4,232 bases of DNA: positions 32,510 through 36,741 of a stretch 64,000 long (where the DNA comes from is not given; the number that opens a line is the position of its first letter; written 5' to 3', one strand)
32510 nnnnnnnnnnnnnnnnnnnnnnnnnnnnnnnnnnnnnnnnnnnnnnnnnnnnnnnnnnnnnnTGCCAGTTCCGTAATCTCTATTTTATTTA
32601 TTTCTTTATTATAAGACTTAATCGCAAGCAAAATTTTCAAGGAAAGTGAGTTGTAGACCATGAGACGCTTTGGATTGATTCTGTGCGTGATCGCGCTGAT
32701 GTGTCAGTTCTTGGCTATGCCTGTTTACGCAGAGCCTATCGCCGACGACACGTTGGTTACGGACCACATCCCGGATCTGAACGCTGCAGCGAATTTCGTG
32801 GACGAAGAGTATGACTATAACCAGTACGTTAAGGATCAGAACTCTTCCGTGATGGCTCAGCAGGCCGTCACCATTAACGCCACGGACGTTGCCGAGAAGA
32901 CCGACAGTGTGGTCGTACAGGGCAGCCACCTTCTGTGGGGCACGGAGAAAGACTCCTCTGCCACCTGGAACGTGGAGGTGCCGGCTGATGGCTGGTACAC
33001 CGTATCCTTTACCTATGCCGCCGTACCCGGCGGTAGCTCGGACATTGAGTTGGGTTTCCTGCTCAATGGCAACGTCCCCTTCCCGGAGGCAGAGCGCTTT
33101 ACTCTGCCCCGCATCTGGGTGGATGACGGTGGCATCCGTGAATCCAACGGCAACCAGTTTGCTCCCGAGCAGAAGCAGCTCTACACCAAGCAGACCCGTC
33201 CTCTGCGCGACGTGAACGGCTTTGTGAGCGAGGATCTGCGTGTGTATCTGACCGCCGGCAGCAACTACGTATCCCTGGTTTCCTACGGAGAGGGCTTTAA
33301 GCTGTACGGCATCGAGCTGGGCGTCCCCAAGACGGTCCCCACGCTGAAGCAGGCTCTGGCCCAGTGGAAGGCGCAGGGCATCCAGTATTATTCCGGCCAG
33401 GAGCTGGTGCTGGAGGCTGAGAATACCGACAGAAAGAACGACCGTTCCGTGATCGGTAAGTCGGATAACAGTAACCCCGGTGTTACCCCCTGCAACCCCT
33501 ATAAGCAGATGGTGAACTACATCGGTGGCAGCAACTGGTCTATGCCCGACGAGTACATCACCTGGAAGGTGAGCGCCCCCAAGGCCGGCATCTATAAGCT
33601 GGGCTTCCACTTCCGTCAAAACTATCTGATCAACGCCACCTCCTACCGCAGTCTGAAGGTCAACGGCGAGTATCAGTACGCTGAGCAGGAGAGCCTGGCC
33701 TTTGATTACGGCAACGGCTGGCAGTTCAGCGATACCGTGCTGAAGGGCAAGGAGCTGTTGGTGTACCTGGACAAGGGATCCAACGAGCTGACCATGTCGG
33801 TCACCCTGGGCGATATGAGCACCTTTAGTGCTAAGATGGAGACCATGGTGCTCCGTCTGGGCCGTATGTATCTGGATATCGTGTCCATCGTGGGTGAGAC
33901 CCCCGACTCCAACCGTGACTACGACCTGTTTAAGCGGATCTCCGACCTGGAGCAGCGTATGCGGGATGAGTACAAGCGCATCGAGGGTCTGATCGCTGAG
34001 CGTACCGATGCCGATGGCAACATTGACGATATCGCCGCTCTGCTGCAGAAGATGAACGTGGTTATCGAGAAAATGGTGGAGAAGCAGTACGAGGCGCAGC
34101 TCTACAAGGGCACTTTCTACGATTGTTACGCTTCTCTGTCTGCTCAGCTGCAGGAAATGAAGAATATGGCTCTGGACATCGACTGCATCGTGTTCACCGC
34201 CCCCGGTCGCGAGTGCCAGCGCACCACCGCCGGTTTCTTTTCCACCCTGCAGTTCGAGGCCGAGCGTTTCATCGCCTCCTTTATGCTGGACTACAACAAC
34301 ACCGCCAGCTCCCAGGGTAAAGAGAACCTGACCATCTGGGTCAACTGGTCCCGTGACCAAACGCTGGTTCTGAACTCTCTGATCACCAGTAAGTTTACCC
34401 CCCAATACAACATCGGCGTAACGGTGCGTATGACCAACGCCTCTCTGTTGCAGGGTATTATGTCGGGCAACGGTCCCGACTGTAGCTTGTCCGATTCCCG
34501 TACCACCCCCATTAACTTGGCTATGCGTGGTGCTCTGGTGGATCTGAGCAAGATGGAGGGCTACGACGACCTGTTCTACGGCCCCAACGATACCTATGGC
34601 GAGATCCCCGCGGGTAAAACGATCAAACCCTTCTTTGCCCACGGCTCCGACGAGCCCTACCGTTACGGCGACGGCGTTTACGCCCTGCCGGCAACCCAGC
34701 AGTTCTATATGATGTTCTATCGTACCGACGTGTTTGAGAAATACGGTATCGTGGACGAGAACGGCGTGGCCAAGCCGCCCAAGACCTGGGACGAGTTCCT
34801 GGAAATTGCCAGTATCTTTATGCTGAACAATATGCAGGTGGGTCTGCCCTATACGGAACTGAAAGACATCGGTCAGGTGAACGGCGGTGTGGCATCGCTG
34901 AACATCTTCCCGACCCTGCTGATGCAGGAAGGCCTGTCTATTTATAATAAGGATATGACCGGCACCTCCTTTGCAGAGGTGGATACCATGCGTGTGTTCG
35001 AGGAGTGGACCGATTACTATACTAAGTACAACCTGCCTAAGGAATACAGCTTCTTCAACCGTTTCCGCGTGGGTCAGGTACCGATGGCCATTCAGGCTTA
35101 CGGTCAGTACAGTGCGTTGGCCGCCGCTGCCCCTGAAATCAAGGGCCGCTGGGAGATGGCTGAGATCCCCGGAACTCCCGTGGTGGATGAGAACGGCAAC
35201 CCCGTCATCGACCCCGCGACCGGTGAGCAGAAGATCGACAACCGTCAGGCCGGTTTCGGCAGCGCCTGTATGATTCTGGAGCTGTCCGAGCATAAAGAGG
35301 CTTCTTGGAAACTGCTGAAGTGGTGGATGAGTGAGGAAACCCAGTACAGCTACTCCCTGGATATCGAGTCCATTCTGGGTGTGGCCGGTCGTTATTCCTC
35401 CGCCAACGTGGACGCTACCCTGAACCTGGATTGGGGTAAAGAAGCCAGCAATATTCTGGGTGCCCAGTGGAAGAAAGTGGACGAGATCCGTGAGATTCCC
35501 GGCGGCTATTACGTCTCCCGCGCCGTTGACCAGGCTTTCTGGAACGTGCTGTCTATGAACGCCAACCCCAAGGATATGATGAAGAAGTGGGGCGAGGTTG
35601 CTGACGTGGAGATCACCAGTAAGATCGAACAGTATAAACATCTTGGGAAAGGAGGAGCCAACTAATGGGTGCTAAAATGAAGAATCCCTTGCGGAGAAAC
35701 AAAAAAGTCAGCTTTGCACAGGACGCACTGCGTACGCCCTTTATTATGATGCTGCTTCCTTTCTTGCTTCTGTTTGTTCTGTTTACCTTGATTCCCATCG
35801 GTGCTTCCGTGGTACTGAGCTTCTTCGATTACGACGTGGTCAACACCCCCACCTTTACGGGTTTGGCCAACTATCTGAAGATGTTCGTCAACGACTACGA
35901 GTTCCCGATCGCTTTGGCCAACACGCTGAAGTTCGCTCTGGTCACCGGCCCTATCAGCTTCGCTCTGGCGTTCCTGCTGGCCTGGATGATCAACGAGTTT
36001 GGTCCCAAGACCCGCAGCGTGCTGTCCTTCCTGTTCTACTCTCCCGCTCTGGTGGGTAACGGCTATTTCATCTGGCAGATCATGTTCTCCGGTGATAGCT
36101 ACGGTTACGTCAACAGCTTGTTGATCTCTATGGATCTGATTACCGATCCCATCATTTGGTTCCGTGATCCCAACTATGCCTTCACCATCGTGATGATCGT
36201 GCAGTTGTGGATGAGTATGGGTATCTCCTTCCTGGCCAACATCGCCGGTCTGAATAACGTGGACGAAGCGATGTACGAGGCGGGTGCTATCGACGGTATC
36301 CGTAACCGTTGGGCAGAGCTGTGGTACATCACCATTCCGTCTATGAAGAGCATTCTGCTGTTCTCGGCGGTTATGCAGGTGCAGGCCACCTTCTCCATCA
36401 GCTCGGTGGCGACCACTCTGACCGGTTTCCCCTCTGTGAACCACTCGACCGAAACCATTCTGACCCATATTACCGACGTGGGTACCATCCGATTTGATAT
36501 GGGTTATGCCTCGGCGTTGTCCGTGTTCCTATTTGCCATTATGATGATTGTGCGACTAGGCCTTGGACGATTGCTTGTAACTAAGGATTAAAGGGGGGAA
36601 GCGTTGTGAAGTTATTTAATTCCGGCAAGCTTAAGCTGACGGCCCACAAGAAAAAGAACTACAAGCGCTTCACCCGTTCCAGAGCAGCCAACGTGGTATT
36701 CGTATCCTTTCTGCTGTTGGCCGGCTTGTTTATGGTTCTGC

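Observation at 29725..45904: Atypical ABC sugar-uptake locus: two permease pairs, one giant SBP, an NHL/TPR/Yip1-like membrane protein and a large lipoprotein, with no ATPase or regulator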

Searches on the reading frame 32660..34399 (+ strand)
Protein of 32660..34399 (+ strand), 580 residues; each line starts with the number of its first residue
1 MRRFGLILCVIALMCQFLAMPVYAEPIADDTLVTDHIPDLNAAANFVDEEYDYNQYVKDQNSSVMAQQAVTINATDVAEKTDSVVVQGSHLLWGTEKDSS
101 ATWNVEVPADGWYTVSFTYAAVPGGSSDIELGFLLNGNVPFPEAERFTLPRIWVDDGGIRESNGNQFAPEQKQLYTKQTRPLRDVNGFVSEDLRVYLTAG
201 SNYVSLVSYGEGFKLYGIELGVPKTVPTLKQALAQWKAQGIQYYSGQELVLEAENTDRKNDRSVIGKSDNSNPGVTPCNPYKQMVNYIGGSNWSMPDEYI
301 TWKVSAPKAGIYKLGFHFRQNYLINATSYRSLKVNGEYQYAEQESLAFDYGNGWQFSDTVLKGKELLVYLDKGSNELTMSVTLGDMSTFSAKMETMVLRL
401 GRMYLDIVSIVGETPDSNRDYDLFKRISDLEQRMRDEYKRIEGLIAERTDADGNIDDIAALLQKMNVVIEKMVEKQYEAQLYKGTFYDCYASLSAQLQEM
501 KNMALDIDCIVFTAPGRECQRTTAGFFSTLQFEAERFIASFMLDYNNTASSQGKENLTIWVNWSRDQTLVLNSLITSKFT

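Call 46: find_homologous_proteins(query=window:32660-34399:+)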
Query window:32660-34399:+ (580 aa): 190 proteins with E <= 0.001 among 8000 candidates; the best 120 are listed.
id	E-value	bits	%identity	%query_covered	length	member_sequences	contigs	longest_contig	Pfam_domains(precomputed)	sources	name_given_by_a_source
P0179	0.0e+0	1325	100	100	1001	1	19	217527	PF13416.12,PF01547.31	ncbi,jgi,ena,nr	ncbi:MAG: extracellular solute-binding protein [Ruminococcaceae bacterium]|nr:extracellular solute-b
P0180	1.2e-287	973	72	100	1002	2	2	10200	PF01547.31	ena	-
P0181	1.2e-286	970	74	100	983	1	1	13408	PF13416.12,PF01547.31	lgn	-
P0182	3.1e-279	946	71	100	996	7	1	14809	PF13416.12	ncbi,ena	-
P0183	1.3e-264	897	69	100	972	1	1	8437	PF13416.12,PF01547.31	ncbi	-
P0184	1.2e-222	759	60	100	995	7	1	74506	PF01547.31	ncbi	-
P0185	2.6e-221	754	59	100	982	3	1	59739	PF13416.12,PF01547.31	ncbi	-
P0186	6.5e-221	753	57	100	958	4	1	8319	PF13416.12,PF01547.31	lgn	-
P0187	1.7e-220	752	59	100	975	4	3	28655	PF13416.12,PF01547.31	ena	-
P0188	1.6e-219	749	60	100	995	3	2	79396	PF13416.12,PF01547.31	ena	-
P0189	1.4e-218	745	58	100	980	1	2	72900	PF13416.12,PF01547.31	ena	-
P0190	4.4e-217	741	58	100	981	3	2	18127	PF01547.31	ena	-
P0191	1.9e-216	738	59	100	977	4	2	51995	PF01547.31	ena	-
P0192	9.3e-215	733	56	100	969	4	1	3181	PF13416.12,PF01547.31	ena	-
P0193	1.4e-214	732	58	100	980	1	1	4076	PF01547.31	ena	-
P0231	5.5e-102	361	38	82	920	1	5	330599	PF13416.12,PF01547.31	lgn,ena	-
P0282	1.2e-86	310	35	83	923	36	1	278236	PF13416.12,PF01547.31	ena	-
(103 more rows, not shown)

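Call 53: predict_structure(alignment_id=A3)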
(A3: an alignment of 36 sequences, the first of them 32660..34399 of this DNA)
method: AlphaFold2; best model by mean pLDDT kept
length: 580 residues; sequences in the alignment: 36
mean_pLDDT: 85.0   pTM: 0.77
mean pLDDT of the five models: 85.0, 84.1, 83.2, 83.0, 80.4
residues with pLDDT >= 90: 323; 70-90: 179; 50-70: 28; < 50: 50
segments of 3 or more residues with pLDDT < 50: 21-38, 40-47, 544-562, 577-580
pLDDT, mean of each block of 10 residues (from residue 1): 76 73 42 39 49 85 92 96 95 89 96 97 88 93 91 93 87 94 85 93 94 96 92 96 95 95 90 86 89 89 97 95 80 95 93 89 93 97 87 87 92 87 92 93 87 78 94 92 93 88 91 92 85 84 48 44 52 52
secondary structure, 60 per line:
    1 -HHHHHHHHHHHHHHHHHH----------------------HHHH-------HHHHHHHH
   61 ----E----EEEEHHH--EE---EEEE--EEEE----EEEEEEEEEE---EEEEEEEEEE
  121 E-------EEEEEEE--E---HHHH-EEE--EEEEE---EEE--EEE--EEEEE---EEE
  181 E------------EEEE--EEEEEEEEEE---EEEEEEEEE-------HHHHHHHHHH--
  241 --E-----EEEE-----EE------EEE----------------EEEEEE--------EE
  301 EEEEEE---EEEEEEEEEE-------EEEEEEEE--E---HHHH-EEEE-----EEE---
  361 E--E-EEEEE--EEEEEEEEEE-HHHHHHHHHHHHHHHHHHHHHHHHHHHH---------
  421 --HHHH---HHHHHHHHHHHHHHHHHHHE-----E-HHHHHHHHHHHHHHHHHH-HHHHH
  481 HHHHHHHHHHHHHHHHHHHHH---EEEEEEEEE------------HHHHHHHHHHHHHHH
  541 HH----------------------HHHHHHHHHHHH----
elements in order: H2-19 H42-45 H53-60 E70-73 E84-87 E90-93 E98-107 E111-121 E129-135 H142-145 E147-149 E152-156 E160-162 E165-167 E170-174 E178-181 E194-197 E200-209 E213-221 H229-238 E249-252 E266-268 E285-290 E299-306 E310-319 E327-334 H341-344 E346-349 E355-357 E366-370 E373-382 H384-411 H423-426 H430-448 H457-474 H476-501 E505-513 H526-542 H565-576
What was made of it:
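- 32660..35665 (+): Giant solute-binding protein (SBPg, 1001 aa). Domain order: SPase-I signal peptide, two CBM6/CBM35-like beta-sandwiches (aa ~65-222 and ~245-383), helical bundle (aa 384-501), then a CUT1-type SBP domain (aa ~555-1001). No lipobox. AF2 model of aa 1-580 with pLDDT 85 (call 53).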

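Call 55: fold_search(model_id=the predicted structure, library=pdb)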
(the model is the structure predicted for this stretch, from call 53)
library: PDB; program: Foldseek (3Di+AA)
matches with E <= 10: 822; with E <= 0.001: 88
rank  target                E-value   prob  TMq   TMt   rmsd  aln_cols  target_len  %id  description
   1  8w7n                  3.6e-08  1.00  0.18  0.11  26.3       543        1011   11  Crystal structure of the in-cell Cry1Aa purified from Bacillus thuringiensis (released 2024-03-06)
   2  4qaw_E                3.1e-07  1.00  0.17  0.18  19.2       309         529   12  Structure of modular Xyn30D from Paenibacillus barcinonensis (released 2014-10-08)
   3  9ju0_BBB              8.4e-07  1.00  0.18  0.12  25.0       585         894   11  C-terminally truncated dextran dextrinase bound with acarbose (released 2025-09-03)
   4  4qaw_B                1.2e-06  1.00  0.16  0.17  19.4       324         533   12  Structure of modular Xyn30D from Paenibacillus barcinonensis (released 2014-10-08)
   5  9ju0_AAA              1.5e-06  1.00  0.18  0.12  24.5       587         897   11  C-terminally truncated dextran dextrinase bound with acarbose (released 2025-09-03)
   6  9ju0_CCC              1.5e-06  1.00  0.18  0.12  24.7       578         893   12  C-terminally truncated dextran dextrinase bound with acarbose (released 2025-09-03)
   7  4qaw_A                2.0e-06  1.00  0.17  0.18  19.1       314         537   12  Structure of modular Xyn30D from Paenibacillus barcinonensis (released 2014-10-08)
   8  4qaw_H                3.5e-06  1.00  0.17  0.18  18.6       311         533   11  Structure of modular Xyn30D from Paenibacillus barcinonensis (released 2014-10-08)
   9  4qaw_C                3.9e-06  1.00  0.18  0.19  19.3       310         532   12  Structure of modular Xyn30D from Paenibacillus barcinonensis (released 2014-10-08)
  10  3wnp_A                4.2e-06  1.00  0.16  0.14  17.6       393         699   11  D308A, F268V, D469Y, A513V, and Y515S quintuple mutant of Bacillus circulans T-3040 cycloisomaltooligosaccharide gluca (released 2014-02-05)
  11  2vzp_B                4.4e-06  1.00  0.18  0.77   6.0       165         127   21  Atomic Resolution Structure of the C-terminal CBM35 from Amycolatopsis orientalis exo-chitosanase CsxA (released 2009-01-13)
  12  3zm8_A                5.2e-06  1.00  0.18  0.23   6.0       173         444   15  Crystal structure of Podospora anserina GH26-CBM35 beta-(1,4)- mannanase (released 2013-04-17)
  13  3wnl_A                5.5e-06  1.00  0.16  0.13  19.5       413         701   12  D308A mutant of Bacillus circulans T-3040 cycloisomaltooligosaccharide glucanotransferase complexed with isomaltohexao (released 2014-02-05)
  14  4qaw_D                6.5e-06  1.00  0.16  0.18  19.2       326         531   13  Structure of modular Xyn30D from Paenibacillus barcinonensis (released 2014-10-08)
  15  3wnn_B                7.2e-06  0.98  0.15  0.13  20.5       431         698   12  D308A mutant of Bacillus circulans T-3040 cycloisomaltooligosaccharide glucanotransferase complexed with isomaltooctao (released 2014-02-05)
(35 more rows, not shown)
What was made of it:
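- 32660..35665 (+): Foldseek hits to CBM35/CBM6 with TMt up to 0.77 (call 55).
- The two N-terminal domains of the giant SBP match CBM35/CBM6 (calls 53, 55).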

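Call 75: find_encoding_contigs(protein=P0231, flank=10000, max_places=1)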
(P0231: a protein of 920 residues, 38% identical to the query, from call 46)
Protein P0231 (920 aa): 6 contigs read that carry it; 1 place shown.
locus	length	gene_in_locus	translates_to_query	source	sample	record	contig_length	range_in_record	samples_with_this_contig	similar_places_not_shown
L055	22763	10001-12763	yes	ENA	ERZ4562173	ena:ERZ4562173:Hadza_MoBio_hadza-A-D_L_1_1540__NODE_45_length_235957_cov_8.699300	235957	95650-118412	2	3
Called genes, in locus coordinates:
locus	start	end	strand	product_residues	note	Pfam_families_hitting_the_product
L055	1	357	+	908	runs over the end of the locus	PF00005:ABC_tran, PF02463:SMC_N, PF02687:FtsX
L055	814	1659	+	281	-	PF02311:AraC_binding (weak), PF00165:HTH_AraC (weak), PF12833:HTH_18, PF00165:HTH_AraC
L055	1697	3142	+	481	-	PF13416:SBP_bac_8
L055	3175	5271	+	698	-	-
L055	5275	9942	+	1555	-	PF00404:Dockerin_1 (weak), PF12733:Cadherin-like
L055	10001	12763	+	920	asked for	PF01547:SBP_bac_1, PF13416:SBP_bac_8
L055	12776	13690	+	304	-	-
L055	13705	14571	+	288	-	PF00528:BPD_transp_1 (faint)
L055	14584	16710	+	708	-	PF04893:Yip1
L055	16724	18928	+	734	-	PF18952:DUF5696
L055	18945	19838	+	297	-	PF00528:BPD_transp_1 (weak)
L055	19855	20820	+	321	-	PF00528:BPD_transp_1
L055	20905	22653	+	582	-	-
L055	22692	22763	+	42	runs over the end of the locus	-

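Call 76: find_encoding_contigs(protein=P0282, flank=10000, max_places=1)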
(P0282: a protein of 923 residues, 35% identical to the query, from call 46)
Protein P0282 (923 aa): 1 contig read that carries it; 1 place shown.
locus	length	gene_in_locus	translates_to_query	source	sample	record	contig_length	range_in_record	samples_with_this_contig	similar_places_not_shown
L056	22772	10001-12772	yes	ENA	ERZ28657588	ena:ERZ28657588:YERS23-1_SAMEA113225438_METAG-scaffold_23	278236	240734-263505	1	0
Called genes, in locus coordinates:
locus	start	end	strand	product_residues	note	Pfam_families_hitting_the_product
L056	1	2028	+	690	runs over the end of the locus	PF02018:CBM_4_9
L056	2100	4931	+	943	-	PF00404:Dockerin_1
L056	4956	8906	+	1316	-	-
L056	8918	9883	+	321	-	PF12733:Cadherin-like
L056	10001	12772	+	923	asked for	PF01547:SBP_bac_1, PF13416:SBP_bac_8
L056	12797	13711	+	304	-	-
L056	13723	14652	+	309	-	PF00528:BPD_transp_1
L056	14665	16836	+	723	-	PF01436:NHL (faint), PF04893:Yip1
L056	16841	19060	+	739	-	PF18952:DUF5696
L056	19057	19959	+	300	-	PF00528:BPD_transp_1 (weak)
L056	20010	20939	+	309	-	PF00528:BPD_transp_1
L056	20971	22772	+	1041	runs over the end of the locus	PF01074:Glyco_hydro_38N, PF09261:Alpha-mann_mid, PF07748:Glyco_hydro_38C, PF17677:Glyco_hydro38C2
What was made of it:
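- The reverse test also holds: giant-SBP homologues found through their N-terminal region lie in the same cassette (calls 75, 76). The giant SBP architecture was found only in this context in the loci examined (calls 75, 76).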

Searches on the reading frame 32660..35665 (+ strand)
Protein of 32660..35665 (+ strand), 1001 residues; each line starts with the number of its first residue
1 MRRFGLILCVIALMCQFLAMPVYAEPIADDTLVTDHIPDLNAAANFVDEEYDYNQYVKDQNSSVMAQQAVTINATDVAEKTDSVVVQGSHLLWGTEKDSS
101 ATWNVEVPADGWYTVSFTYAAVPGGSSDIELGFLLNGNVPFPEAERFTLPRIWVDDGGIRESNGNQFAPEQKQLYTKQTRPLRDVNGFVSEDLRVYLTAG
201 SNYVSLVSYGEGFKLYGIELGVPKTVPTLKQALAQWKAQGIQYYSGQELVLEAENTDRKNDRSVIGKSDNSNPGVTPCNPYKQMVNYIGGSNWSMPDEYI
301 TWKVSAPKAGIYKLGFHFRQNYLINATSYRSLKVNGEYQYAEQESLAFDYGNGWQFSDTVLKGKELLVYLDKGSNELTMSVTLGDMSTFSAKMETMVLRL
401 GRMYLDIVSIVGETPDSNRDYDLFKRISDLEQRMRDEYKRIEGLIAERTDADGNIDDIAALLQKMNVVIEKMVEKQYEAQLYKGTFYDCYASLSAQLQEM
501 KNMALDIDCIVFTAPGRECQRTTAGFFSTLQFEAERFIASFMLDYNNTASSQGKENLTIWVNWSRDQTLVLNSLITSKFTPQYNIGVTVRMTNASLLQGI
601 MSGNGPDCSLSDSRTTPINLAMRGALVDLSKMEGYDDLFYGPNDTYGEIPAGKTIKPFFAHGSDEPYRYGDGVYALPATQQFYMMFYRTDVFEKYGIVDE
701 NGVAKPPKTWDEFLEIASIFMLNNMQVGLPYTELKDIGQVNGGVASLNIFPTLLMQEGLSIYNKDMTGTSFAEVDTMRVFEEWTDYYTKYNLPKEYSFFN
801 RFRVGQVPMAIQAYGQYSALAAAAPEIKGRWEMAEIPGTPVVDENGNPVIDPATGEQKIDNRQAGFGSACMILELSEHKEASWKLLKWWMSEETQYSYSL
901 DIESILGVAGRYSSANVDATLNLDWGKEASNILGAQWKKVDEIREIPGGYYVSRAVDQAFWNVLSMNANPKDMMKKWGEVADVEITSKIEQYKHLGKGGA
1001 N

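Call 3: search_protein_families(library=pfam, proteins=[window:32660-35665:+], max_evalue=0.01)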
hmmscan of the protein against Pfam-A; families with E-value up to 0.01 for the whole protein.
window:32660-35665:+ (1001 aa): 3 families
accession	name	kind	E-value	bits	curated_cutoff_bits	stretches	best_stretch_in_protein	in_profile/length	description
PF13416.11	SBP_bac_8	-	9.6e-18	65.4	27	1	593-902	25-256/279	Bacterial extracellular solute-binding protein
PF01547.30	SBP_bac_1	-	1.1e-11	45.8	26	1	594-895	34-306/307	Bacterial extracellular solute-binding protein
PF16990.11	CBM_35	-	0.0087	16.8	28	0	69-139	7-73/121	Carbohydrate binding module (family 35)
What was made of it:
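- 32660..35665 (+): Pfam SBP_bac_8 at aa 593-902 (call 3).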

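Call 11: search_protein_families(library=ncbifam, proteins=[window:32660-35665:+], max_evalue=0.01)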
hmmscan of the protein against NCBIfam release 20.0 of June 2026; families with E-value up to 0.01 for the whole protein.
window:32660-35665:+ (1001 aa): 1 family
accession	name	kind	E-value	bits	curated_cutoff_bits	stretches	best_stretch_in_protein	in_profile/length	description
TIGR03851.1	chitin_NgcE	equivalog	0.0048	15.9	399.65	1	602-717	90-190/450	N-acetylglucosamine/diacetylchitobiose ABC transporter substrate-binding protein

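Call 26: search_solved_structures(query=window:32660-35665:+, max_evalue=1)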
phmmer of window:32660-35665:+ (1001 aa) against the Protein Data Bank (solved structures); distinct sequences matched with E-value up to 1: 11.
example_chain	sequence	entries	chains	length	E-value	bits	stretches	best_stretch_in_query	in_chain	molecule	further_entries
5ci5_A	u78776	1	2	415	8.6e-06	27.5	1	667-837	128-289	Extracellular solute-binding protein family 1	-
7nbz_A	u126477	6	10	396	5.8e-05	24.7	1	671-813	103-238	Sulfoquinovosyl binding protein | Sulfoquinovosyl glycerol-binding protein SmoF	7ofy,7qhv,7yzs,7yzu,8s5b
5ysb_A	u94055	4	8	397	0.00012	23.6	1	555-838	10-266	Lin1841 protein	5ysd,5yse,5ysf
1eu8_A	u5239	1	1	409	0.0023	19.4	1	664-719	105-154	TREHALOSE/MALTOSE BINDING PROTEIN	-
2hq0_A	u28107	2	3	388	0.064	14.7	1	660-718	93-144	Sugar ABC transporter, sugar-binding protein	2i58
2heu_A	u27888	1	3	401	0.067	14.6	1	660-718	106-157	Sugar ABC transporter, sugar-binding protein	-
3uor_A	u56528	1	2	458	0.081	14.3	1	827-897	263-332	ABC transporter sugar binding protein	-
4r9f_A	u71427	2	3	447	0.11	13.9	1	554-932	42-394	MBP1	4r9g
4qrz_A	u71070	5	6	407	0.16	13.3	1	599-718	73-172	ABC-TYPE SUGAR TRANSPORTER | ABC transporter, substrate binding protein (Sugar)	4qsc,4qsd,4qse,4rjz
2w47_A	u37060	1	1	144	0.43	11.9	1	78-153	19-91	LIPOLYTIC ENZYME, G-D-S-L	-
2w1w_A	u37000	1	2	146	0.44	11.9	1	78-153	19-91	LIPOLYTIC ENZYME, G-D-S-L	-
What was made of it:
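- On CUT1-type ABC sugar importer: PDB sequence hits are to sugar SBPs (call 26).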

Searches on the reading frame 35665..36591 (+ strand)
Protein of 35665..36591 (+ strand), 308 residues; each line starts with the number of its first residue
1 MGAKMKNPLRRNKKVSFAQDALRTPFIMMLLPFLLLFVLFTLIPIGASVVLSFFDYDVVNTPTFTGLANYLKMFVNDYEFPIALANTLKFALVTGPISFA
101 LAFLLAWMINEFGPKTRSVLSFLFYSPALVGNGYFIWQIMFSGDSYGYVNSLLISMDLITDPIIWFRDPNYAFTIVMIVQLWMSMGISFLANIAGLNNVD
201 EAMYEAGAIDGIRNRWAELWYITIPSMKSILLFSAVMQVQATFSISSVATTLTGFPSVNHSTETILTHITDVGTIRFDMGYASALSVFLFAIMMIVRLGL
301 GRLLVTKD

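Call 3: search_protein_families(library=pfam, proteins=[window:35665-36591:+], max_evalue=0.01)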
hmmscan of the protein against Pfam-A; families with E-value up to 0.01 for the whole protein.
window:35665-36591:+ (308 aa): 0 families

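Call 11: search_protein_families(library=ncbifam, proteins=[window:35665-36591:+], max_evalue=0.01)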
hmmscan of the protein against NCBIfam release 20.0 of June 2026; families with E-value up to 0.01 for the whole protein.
window:35665-36591:+ (308 aa): 4 families
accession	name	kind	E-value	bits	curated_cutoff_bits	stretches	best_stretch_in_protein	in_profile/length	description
NF040931.1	ABC_arch_GlcT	equivalog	5.7e-13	49.1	360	1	35-296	6-263/278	glucose ABC transporter permease GlcT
NF007852.0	PRK10561.1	equivalog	3.8e-09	36.8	335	1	25-296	14-280/295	sn-glycerol-3-phosphate ABC transporter permease UgpA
NF007044.0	PRK09497.1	equivalog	4e-08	33.1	348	1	21-295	6-269/285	spermidine/putrescine ABC transporter permease PotB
NF008232.0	PRK10999.1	equivalog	1.3e-07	30.8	392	1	65-228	265-429/520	maltose ABC transporter permease MalF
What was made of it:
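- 35665..36591 (+): Permease A, MalF/UgpA-like ABC importer membrane subunit with an EAA loop. NCBIfam GlcT/UgpA/MalF hits (call 11).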
